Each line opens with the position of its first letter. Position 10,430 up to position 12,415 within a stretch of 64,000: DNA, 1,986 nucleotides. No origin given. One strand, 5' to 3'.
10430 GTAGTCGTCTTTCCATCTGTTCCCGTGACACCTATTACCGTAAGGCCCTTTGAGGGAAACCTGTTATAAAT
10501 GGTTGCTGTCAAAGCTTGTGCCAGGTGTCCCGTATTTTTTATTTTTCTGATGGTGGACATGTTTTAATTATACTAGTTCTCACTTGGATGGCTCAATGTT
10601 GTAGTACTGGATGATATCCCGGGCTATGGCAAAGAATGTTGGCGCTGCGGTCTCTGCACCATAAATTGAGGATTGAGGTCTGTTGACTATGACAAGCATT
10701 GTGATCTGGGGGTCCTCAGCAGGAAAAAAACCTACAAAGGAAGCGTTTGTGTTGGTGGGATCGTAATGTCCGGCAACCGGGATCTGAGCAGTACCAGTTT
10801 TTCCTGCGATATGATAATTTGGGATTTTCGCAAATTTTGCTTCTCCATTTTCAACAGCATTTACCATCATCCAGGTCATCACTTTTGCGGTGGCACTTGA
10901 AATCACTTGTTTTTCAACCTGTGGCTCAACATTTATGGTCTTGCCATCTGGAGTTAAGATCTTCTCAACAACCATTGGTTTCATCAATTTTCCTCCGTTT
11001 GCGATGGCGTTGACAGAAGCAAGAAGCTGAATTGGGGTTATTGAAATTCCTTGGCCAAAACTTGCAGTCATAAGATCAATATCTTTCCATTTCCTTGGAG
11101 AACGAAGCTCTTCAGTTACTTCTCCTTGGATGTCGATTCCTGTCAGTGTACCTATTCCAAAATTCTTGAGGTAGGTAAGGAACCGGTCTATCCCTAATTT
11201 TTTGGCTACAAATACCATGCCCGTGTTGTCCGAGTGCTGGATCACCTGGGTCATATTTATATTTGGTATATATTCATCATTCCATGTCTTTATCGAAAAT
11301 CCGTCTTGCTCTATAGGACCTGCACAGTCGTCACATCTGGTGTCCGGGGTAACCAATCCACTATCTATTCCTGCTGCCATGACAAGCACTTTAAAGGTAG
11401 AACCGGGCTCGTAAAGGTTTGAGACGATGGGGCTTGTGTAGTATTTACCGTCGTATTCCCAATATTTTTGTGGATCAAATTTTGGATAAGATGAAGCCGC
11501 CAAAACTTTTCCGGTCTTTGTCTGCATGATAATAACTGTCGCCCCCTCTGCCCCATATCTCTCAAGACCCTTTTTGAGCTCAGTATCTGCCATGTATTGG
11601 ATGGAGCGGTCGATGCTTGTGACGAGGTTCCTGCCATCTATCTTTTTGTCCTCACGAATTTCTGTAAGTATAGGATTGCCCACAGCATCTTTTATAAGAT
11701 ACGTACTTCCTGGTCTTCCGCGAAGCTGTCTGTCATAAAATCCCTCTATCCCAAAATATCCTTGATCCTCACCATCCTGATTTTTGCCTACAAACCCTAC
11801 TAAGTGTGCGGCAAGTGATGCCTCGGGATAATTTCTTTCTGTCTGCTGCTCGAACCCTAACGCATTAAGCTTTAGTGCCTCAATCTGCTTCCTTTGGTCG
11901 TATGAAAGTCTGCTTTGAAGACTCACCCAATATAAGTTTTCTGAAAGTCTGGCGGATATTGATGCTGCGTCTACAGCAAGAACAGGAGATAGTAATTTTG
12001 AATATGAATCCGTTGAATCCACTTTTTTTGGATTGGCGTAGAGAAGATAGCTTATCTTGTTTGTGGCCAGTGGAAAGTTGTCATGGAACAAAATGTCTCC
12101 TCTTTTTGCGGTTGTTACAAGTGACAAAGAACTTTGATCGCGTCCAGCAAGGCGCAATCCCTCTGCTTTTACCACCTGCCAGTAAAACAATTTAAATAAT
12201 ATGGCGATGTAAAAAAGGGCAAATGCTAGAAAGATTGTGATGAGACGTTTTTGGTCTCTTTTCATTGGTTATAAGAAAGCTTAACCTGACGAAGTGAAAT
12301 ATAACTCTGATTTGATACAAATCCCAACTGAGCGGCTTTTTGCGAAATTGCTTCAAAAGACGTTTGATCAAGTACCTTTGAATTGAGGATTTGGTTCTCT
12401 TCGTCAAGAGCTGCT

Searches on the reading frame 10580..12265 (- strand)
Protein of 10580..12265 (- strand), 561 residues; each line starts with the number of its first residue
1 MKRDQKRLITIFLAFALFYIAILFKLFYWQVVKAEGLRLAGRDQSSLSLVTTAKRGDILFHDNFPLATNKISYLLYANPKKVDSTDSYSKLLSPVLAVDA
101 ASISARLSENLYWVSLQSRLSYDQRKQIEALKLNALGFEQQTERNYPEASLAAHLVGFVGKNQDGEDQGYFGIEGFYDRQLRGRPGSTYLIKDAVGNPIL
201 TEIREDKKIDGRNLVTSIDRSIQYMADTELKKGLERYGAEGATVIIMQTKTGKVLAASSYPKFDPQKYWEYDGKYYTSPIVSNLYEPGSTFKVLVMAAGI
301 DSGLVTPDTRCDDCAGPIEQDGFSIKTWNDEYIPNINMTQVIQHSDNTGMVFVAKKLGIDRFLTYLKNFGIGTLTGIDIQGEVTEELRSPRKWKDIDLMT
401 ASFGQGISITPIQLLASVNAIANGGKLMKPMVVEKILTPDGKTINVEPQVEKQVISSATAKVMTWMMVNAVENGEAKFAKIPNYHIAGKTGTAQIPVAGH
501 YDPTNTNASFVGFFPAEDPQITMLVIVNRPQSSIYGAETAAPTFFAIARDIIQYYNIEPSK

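Call 64: search_protein_families(library=pfam, proteins=[window:10580-12265:-], max_evalue=0.00001)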
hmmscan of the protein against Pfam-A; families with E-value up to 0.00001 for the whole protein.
window:10580-12265:- (561 aa): 2 families
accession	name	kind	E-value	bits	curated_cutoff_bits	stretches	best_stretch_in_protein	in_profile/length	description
PF00905.27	Transpeptidase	-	7.8e-71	239.2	22.1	1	243-547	2-297/299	Penicillin binding protein transpeptidase domain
PF03717.20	PBP_dimer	-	3e-19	70.6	24.4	1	51-200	2-177/180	Penicillin-binding Protein dimerisation domain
